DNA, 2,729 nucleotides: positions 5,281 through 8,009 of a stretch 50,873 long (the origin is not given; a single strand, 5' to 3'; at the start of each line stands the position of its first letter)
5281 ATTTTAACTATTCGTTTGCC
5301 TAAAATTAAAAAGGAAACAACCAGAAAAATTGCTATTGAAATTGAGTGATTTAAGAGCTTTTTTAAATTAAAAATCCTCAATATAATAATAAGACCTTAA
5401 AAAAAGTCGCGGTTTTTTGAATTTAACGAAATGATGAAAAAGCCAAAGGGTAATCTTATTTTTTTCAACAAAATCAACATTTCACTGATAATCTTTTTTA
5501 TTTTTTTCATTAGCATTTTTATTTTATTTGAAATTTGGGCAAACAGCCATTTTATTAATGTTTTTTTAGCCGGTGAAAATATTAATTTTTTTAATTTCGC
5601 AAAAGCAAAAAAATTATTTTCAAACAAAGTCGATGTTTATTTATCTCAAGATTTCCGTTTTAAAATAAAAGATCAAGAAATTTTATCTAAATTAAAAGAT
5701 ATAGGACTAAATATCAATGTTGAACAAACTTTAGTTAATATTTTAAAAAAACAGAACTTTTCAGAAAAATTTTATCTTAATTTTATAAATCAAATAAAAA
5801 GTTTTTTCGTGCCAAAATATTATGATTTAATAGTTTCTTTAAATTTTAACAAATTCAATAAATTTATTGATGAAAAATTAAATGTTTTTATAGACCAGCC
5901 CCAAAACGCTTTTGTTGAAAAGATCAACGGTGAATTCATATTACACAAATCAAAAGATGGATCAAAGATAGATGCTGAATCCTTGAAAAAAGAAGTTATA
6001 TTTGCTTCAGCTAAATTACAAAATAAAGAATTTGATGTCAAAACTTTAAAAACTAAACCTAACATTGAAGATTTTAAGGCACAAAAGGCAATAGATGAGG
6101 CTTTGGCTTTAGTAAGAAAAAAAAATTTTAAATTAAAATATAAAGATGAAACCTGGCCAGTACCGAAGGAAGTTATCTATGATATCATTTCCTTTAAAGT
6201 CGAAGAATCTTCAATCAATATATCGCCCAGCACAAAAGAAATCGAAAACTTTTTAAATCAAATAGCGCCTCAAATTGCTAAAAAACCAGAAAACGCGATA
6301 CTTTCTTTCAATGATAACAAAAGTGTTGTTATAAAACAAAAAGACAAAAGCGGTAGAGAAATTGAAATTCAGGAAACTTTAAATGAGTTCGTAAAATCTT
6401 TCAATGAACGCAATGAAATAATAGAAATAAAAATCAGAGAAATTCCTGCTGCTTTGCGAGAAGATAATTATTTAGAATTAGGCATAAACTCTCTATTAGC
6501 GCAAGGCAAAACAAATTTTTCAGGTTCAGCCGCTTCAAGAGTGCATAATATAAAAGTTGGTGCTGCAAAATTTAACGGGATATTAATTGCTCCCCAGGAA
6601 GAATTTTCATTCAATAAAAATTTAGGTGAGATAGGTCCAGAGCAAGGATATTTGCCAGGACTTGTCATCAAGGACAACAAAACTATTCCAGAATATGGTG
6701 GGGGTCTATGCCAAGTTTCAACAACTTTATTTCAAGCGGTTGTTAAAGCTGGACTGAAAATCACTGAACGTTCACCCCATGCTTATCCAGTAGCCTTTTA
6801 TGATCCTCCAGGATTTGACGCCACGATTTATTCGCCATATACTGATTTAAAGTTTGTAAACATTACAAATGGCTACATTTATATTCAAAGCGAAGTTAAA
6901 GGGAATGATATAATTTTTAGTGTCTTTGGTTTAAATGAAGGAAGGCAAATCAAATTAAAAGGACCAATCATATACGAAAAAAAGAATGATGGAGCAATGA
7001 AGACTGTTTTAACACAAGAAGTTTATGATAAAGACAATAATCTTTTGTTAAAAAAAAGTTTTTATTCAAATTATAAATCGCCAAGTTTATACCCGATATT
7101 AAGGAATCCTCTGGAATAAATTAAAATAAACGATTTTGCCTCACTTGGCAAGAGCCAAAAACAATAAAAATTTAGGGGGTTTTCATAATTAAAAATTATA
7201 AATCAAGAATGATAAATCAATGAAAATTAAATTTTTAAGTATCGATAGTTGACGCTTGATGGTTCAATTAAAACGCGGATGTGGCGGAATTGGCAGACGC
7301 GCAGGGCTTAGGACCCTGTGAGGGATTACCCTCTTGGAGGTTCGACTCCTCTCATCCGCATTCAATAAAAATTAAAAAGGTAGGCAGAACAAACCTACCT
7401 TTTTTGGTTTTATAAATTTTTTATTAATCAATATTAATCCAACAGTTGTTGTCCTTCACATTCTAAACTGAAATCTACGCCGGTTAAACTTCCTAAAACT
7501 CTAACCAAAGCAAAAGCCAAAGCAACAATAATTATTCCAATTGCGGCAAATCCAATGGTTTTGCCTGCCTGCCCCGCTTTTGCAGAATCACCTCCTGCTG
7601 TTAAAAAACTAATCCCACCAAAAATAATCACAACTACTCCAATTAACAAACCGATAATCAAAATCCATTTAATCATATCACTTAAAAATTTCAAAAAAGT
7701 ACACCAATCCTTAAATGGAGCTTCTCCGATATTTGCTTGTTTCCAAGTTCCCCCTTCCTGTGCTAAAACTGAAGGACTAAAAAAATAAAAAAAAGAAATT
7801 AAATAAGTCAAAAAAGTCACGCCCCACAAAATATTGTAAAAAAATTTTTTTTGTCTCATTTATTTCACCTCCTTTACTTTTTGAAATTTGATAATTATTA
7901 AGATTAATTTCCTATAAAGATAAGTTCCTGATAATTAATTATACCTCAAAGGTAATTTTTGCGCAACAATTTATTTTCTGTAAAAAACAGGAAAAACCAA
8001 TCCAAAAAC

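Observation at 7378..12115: Three-gene locus of TrbC/VirB2-type pilin modules: one small pilin plus two giant pilin-anchored proteins (candidate novel surface filament/adhesin system)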

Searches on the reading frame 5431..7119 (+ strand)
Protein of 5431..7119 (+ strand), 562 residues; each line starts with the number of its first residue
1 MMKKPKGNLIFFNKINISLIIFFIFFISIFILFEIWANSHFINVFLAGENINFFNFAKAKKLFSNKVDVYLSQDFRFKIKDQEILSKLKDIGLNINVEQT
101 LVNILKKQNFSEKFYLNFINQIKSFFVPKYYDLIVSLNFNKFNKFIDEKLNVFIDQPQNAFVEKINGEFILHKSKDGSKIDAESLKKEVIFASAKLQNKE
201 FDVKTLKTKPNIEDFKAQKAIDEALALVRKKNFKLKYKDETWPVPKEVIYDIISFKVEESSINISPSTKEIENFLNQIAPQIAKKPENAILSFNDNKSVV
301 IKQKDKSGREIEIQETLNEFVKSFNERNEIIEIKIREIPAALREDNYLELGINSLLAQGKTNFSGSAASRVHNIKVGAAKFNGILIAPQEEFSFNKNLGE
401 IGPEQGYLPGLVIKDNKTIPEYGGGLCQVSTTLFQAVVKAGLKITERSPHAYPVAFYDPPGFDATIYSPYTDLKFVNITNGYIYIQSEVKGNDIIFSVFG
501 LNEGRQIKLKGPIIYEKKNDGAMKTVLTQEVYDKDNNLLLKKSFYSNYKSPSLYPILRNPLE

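Call 7: search_protein_families(library=pfam, proteins=[window:5431-7119:+], max_evalue=0.001)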
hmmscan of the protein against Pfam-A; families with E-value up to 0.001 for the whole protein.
window:5431-7119:+ (562 aa): 2 families
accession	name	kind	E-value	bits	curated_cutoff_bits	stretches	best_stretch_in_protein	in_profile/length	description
PF04294.18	VanW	-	7.3e-44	148.9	27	1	370-498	2-129/130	VanW like protein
PF12229.13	PG_binding_4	-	1e-14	55.1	22.1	2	87-201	4-116/117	Putative peptidoglycan binding domain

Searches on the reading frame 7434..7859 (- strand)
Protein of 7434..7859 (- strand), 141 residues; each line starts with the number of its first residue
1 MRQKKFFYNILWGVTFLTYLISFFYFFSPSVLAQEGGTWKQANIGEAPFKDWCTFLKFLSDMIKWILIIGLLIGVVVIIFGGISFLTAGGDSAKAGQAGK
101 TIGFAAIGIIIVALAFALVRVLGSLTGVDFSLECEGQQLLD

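Call 3: search_protein_families(library=pfam, proteins=[window:7434-7859:-], max_evalue=1)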
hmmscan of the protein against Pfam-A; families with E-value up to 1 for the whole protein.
window:7434-7859:- (141 aa): 5 families
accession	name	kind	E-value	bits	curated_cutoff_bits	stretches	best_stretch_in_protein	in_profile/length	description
PF18895.5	T4SS_pilin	-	4.3e-07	30.4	26.6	1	59-122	9-71/71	Type IV secretion system pilin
PF00689.26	Cation_ATPase_C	-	0.052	13.8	27.3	1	60-118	48-103/175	Cation transporting ATPase, C-terminus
PF04956.18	TrbC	-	0.069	13.8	27.9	1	15-120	12-96/98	TrbC/VIRB2 pilin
PF20563.3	DUF6773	-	0.38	11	27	1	63-122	84-143/163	Family of unknown function (DUF6773)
PF09990.14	DUF2231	-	0.44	11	26.4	1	57-120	32-94/139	Predicted membrane protein (DUF2231)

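Call 4: search_protein_families(library=ncbifam, proteins=[window:7434-7859:-], max_evalue=1)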
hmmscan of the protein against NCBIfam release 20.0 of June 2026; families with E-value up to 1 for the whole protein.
window:7434-7859:- (141 aa): 1 family
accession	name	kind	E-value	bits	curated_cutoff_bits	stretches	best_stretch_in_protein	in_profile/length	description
NF045849.1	ICE_MMCAP2_0565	equivalog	0.0014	18.2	40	1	56-121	10-75/80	Mbov_0395 family pilin-like conjugal transfer protein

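Call 30: list_cluster_members(proteins=[window:7434-7859:-, window:8009-10114:-, window:10262-12115:-, window:24223-26652:-, window:14490-16880:-])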
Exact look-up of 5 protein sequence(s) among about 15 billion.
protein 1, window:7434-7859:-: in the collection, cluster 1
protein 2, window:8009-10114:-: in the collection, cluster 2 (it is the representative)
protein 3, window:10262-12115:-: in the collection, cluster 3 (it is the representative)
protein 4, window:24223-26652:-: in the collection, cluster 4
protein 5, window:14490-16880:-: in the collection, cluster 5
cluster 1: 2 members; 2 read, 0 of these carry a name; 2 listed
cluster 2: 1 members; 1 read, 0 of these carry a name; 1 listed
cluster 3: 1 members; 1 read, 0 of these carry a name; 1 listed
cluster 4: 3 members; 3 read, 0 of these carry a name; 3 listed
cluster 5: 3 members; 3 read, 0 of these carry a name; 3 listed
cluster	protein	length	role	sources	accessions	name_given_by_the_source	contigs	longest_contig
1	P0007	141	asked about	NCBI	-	-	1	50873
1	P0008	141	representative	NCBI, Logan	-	-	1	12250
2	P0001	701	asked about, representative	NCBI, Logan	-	-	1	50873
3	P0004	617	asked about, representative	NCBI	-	-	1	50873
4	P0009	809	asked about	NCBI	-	-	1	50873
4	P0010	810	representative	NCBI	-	-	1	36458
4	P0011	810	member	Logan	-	-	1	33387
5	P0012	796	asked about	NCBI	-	-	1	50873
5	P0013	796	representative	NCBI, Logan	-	-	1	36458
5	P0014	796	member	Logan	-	-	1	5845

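Call 80: predict_structure(alignment_id=A5)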
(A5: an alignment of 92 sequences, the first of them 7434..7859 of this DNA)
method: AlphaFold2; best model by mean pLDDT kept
length: 141 residues; sequences in the alignment: 92
mean_pLDDT: 78.2   pTM: 0.58
mean pLDDT of the five models: 78.2, 77.6, 75.3, 73.1, 71.8
residues with pLDDT >= 90: 46; 70-90: 54; 50-70: 31; < 50: 10
segments of 3 or more residues with pLDDT < 50: 33-36, 38-41
pLDDT, mean of each block of 10 residues (from residue 1): 70 82 70 49 58 78 88 94 94 94 95 90 79 57 47
secondary structure, 60 per line:
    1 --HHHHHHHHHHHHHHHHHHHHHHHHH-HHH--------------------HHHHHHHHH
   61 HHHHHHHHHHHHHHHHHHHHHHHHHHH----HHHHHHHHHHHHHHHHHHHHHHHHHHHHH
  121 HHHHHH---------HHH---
elements in order: H3-27 H52-87 H92-126

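Call 84: fold_search(model_id=the predicted structure, library=pdb)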
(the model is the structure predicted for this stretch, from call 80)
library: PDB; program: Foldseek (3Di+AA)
matches with E <= 10: 95; with E <= 0.001: 0
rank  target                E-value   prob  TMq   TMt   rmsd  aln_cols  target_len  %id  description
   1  6s1k_E                1.1e+00  0.66  0.39  0.50   3.2        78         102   19  E. coli Core Signaling Unit, carrying QQQQ receptor mutation (released 2020-01-22)
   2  1qu7_B                1.2e+00  0.69  0.38  0.26   3.8        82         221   17  FOUR HELICAL-BUNDLE STRUCTURE OF THE CYTOPLASMIC DOMAIN OF A SERINE CHEMOTAXIS RECEPTOR (released 2000-07-12)
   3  6h2f_A                1.9e+00  0.51  0.38  0.19   3.9        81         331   17  Structure of the pre-pore AhlB of the tripartite alpha-pore forming toxin, AHL, from Aeromonas hydrophila. (released 2019-07-10)
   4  3zx6_A                2.8e+00  0.35  0.38  0.20   3.6        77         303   17  Structure of Hamp(AF1503)-Tsr fusion - Hamp (A291V) mutant (released 2012-02-29)
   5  1qu7_A                3.0e+00  0.38  0.40  0.27   3.1        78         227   19  FOUR HELICAL-BUNDLE STRUCTURE OF THE CYTOPLASMIC DOMAIN OF A SERINE CHEMOTAXIS RECEPTOR (released 2000-07-12)
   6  3teq_A                3.0e+00  0.20  0.34  0.43   4.9        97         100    9  Crystal structure of SOAR domain (released 2012-04-11)
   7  8vc9_E                3.2e+00  0.63  0.37  0.16   3.3        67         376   12  Hybrid response regulator LvrB from Leptospira / phosphorylated REC form (released 2024-12-18)
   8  6h2f_B                3.4e+00  0.33  0.38  0.17   4.4        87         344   20  Structure of the pre-pore AhlB of the tripartite alpha-pore forming toxin, AHL, from Aeromonas hydrophila. (released 2019-07-10)
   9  1urf_MODEL_1_A        3.4e+00  0.30  0.34  0.55   6.0        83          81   17  HR1b domain from PRK1 (released 2003-11-06)
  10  6h2f_J                3.4e+00  0.30  0.37  0.17   4.6        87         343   20  Structure of the pre-pore AhlB of the tripartite alpha-pore forming toxin, AHL, from Aeromonas hydrophila. (released 2019-07-10)
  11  23as_0                3.6e+00  0.13  0.29  0.12  17.5       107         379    9  Structure of Arabidopsis SNX1 (Class l, 7-fold) (released 2026-03-18)
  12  7a0g_EEE              3.8e+00  0.25  0.36  0.18   4.6        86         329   19  Structure of the SmhB pore of the tripartite alpha-pore forming toxin, Smh, from Serratia marcescens. (released 2021-03-31)
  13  2ch7_B                4.1e+00  0.69  0.47  0.22   2.2        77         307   10  Crystal structure of the cytoplasmic domain of a bacterial chemoreceptor from Thermotoga maritima (released 2006-04-18)
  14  6h2f_D                4.1e+00  0.30  0.39  0.18   3.9        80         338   19  Structure of the pre-pore AhlB of the tripartite alpha-pore forming toxin, AHL, from Aeromonas hydrophila. (released 2019-07-10)
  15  7a0g_III              4.3e+00  0.25  0.38  0.19   3.9        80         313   21  Structure of the SmhB pore of the tripartite alpha-pore forming toxin, Smh, from Serratia marcescens. (released 2021-03-31)
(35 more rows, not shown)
